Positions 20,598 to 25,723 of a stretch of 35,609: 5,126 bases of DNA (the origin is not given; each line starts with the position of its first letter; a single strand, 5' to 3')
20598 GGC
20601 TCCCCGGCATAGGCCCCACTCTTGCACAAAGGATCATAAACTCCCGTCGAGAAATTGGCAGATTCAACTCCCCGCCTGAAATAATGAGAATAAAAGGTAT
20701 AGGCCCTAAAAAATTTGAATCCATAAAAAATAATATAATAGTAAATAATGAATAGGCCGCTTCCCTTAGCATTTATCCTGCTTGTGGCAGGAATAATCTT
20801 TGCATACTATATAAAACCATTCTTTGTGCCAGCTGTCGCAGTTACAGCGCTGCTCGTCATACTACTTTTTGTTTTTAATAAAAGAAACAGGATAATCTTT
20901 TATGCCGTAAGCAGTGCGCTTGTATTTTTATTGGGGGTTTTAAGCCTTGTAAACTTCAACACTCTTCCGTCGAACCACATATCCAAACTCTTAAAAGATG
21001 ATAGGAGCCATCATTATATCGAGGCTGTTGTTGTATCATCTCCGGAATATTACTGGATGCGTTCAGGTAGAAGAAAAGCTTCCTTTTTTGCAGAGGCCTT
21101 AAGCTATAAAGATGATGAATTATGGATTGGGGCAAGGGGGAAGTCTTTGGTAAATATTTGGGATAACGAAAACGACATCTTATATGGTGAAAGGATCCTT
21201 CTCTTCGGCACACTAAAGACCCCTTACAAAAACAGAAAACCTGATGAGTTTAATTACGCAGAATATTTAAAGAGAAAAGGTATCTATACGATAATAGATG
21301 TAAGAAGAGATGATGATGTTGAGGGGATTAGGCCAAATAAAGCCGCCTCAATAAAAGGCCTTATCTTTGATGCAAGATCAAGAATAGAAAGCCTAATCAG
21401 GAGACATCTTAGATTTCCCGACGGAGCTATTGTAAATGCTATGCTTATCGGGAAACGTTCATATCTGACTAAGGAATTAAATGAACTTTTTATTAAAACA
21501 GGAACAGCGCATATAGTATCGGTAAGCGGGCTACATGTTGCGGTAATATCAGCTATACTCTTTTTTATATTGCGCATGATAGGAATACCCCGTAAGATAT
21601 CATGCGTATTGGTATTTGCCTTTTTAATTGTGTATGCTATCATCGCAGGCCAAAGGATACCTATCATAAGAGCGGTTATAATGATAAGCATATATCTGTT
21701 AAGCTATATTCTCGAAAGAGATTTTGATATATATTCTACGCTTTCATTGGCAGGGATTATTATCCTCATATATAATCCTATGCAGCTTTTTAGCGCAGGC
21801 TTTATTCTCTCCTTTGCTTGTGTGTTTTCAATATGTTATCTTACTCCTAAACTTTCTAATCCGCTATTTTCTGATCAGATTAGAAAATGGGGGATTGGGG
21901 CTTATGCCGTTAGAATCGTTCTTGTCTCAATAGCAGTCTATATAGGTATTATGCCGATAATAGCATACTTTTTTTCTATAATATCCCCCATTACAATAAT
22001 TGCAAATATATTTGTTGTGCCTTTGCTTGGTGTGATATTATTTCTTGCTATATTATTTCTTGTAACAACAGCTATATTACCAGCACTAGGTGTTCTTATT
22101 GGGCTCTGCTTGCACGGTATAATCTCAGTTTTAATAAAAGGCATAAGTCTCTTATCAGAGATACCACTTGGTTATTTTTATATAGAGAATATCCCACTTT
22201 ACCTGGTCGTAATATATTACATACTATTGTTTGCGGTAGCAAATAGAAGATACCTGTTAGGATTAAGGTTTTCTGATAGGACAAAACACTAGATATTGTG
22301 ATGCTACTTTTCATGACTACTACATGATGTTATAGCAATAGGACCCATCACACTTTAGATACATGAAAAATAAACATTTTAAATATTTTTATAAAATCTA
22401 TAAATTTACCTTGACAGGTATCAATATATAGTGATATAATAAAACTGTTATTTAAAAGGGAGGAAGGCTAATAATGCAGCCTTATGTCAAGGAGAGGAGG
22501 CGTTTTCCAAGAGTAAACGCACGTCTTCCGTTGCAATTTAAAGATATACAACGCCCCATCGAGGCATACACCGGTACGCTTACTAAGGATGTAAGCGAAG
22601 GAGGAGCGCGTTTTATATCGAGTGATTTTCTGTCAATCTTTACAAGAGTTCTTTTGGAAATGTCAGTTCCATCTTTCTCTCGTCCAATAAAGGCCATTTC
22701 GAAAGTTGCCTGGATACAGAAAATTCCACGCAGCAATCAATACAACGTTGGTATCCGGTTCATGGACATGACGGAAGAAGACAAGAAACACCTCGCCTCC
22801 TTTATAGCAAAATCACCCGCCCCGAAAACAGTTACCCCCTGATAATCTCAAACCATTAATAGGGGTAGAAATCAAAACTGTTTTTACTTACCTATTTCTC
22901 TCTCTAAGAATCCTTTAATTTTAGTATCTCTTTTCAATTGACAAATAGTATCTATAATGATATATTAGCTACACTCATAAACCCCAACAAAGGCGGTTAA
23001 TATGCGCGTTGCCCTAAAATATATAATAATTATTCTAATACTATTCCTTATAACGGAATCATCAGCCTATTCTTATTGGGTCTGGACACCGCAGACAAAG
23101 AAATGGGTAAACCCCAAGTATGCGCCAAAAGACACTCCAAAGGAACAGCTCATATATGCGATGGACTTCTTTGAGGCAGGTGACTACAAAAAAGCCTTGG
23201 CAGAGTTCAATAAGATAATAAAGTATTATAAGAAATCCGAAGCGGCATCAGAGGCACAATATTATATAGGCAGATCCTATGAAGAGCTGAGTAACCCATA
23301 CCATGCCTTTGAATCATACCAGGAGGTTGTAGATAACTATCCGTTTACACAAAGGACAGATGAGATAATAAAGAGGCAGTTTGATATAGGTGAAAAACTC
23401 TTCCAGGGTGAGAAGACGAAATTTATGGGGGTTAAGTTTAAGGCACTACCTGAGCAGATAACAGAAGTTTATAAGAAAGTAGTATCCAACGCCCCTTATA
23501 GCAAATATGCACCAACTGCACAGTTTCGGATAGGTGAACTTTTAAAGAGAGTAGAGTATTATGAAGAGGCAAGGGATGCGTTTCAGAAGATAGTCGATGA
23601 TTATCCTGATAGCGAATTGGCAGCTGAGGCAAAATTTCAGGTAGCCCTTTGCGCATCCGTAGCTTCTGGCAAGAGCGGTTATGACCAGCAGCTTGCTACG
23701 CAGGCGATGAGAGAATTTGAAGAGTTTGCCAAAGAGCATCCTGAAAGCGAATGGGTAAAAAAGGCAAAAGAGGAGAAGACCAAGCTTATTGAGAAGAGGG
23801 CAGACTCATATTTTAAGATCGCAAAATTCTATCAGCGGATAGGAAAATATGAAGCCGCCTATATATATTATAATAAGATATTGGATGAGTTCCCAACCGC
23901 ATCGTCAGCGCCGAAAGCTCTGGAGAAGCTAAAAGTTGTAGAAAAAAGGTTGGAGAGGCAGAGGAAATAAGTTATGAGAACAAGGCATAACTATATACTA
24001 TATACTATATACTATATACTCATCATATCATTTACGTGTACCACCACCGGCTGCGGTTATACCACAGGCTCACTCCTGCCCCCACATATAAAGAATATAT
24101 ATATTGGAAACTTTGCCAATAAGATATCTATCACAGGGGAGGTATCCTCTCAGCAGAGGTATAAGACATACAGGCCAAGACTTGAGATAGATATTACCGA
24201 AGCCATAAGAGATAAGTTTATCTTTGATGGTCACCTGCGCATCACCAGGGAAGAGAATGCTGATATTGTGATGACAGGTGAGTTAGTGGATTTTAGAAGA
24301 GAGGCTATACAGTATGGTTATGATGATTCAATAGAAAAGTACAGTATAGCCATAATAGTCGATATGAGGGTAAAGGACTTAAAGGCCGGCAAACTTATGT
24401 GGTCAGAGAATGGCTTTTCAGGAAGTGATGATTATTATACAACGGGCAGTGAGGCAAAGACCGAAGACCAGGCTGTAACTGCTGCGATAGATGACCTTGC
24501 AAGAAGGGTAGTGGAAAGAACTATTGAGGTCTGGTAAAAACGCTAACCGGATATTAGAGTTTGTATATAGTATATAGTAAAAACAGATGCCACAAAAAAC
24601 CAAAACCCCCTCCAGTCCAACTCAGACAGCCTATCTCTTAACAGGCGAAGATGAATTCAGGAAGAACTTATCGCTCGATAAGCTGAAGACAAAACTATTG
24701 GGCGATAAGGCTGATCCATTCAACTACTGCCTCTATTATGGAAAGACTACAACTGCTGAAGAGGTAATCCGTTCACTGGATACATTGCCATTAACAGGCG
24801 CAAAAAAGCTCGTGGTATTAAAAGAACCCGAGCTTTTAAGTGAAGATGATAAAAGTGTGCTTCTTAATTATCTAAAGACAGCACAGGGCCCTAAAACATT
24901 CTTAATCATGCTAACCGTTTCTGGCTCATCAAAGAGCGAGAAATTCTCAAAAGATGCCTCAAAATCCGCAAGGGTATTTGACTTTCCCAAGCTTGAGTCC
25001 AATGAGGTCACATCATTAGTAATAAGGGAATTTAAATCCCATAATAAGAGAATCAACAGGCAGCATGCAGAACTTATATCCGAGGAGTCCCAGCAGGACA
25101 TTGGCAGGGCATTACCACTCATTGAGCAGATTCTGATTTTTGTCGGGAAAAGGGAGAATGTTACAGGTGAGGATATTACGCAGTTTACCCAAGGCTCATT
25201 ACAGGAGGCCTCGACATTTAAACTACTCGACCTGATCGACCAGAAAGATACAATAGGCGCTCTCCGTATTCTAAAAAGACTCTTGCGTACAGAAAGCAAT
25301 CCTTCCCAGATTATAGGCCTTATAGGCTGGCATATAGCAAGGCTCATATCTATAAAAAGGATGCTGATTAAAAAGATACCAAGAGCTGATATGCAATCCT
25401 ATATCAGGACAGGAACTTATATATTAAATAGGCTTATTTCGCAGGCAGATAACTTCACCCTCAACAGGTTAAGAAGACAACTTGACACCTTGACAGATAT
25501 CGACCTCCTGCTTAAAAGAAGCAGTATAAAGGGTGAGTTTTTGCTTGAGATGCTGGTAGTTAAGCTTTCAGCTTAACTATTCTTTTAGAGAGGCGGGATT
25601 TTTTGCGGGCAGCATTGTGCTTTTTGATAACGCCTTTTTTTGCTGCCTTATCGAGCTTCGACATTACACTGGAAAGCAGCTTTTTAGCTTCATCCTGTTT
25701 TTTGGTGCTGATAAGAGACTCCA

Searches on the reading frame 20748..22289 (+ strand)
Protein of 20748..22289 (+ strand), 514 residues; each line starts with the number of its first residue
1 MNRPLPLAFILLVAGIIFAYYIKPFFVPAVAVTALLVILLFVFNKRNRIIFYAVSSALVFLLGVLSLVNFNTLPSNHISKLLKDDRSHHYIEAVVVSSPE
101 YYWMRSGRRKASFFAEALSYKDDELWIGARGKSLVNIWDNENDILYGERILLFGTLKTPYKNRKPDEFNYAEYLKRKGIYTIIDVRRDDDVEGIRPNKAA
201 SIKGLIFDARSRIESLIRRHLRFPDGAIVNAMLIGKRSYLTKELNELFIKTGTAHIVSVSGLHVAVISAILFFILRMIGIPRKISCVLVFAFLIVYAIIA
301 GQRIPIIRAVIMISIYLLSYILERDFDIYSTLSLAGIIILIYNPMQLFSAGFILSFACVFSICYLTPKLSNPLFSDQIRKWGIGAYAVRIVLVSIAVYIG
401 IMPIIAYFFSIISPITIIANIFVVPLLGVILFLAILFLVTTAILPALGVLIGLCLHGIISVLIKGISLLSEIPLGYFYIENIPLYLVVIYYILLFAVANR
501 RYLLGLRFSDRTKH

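Call 112: search_protein_families(library=pfam, proteins=[window:20748-22289:+], max_evalue=0.0001)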
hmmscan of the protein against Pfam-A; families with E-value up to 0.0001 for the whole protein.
window:20748-22289:+ (514 aa): 2 families
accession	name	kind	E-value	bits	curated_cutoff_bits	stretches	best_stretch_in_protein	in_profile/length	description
PF03772.21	Competence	-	8e-60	202.9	23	1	232-498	1-264/270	Competence protein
PF13567.11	DUF4131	-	4.2e-23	82.3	31.6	1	24-189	4-163/165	Domain of unknown function (DUF4131)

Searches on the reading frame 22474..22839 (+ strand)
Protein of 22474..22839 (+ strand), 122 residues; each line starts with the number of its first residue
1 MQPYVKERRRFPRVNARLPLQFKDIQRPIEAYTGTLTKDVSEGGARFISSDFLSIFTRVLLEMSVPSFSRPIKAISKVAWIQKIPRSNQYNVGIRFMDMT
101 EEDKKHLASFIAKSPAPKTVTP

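Call 112: search_protein_families(library=pfam, proteins=[window:22474-22839:+], max_evalue=0.0001)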
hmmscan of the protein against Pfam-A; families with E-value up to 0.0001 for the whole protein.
window:22474-22839:+ (122 aa): 1 family
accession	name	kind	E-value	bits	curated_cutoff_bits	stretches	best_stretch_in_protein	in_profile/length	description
PF07238.19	PilZ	-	3.4e-15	56.7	22.5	1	7-112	1-101/102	PilZ domain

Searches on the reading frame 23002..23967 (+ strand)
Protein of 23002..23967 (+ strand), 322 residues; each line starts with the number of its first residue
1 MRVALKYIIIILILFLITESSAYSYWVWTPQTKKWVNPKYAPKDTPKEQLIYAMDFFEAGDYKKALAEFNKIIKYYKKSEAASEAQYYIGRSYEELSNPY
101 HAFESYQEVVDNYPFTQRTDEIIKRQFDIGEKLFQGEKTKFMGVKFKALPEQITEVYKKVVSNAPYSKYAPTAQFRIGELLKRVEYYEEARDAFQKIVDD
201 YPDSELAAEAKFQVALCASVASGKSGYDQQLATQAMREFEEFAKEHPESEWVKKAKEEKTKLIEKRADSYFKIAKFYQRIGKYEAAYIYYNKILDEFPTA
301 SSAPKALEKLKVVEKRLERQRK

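Call 112: search_protein_families(library=pfam, proteins=[window:23002-23967:+], max_evalue=0.0001)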
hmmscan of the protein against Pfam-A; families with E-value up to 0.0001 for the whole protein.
window:23002-23967:+ (322 aa): 9 families
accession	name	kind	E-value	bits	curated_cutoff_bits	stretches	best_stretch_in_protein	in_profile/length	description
PF13174.12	TPR_6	-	4.7e-22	77.5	26.3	0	173-204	2-33/33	Tetratricopeptide repeat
PF13525.12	YfiO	-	1.2e-16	61.5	25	1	225-317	99-191/203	Outer membrane lipoprotein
PF13428.12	TPR_14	-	4.1e-14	52.1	23.5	0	173-211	3-41/44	Tetratricopeptide repeat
PF07719.23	TPR_2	-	1.9e-13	49.8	27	0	267-299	1-33/34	Tetratricopeptide repeat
PF13181.12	TPR_8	-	2.5e-10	40.1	25.7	0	267-295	1-29/34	Tetratricopeptide repeat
PF13432.12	TPR_16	-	5.8e-10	39.9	32.7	1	53-114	4-62/65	Tetratricopeptide repeat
PF13424.12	TPR_12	-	1.2e-09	38.6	30.1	0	52-113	9-75/77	Tetratricopeptide repeat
PF00515.34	TPR_1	-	1.3e-07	31.6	27.8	0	267-298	1-32/34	Tetratricopeptide repeat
PF13512.12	TPR_18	-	8.4e-06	26.4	21.9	0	218-257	104-143/145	Tetratricopeptide repeat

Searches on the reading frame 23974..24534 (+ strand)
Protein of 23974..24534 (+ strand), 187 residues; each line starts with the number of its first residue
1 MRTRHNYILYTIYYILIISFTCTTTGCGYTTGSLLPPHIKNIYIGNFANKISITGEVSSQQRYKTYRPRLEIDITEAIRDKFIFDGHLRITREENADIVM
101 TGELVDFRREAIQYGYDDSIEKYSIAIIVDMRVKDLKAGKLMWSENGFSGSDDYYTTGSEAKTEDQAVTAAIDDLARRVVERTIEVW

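Call 112: search_protein_families(library=pfam, proteins=[window:23974-24534:+], max_evalue=0.0001)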
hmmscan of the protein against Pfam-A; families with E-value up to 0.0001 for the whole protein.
window:23974-24534:+ (187 aa): 1 family
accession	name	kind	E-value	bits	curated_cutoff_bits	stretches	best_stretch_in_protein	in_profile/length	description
PF04390.17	LptE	-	3.3e-08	34.7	23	1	59-182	13-117/118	Lipopolysaccharide-assembly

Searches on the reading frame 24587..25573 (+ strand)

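Call 112: search_protein_families(library=pfam, proteins=[window:24587-25573:+], max_evalue=0.0001)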
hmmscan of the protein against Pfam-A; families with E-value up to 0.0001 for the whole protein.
window:24587-25573:+ (329 aa): 2 families
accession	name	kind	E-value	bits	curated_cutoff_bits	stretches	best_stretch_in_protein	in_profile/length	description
PF21694.2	DNA_pol3_delta_C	-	3.3e-18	66.3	27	1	208-327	2-121/121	DNA polymerase III delta subunit, C-terminal domain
PF06144.19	DNA_pol3_delta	-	6.8e-10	39.4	21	1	16-132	1-122/124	DNA polymerase III, delta subunit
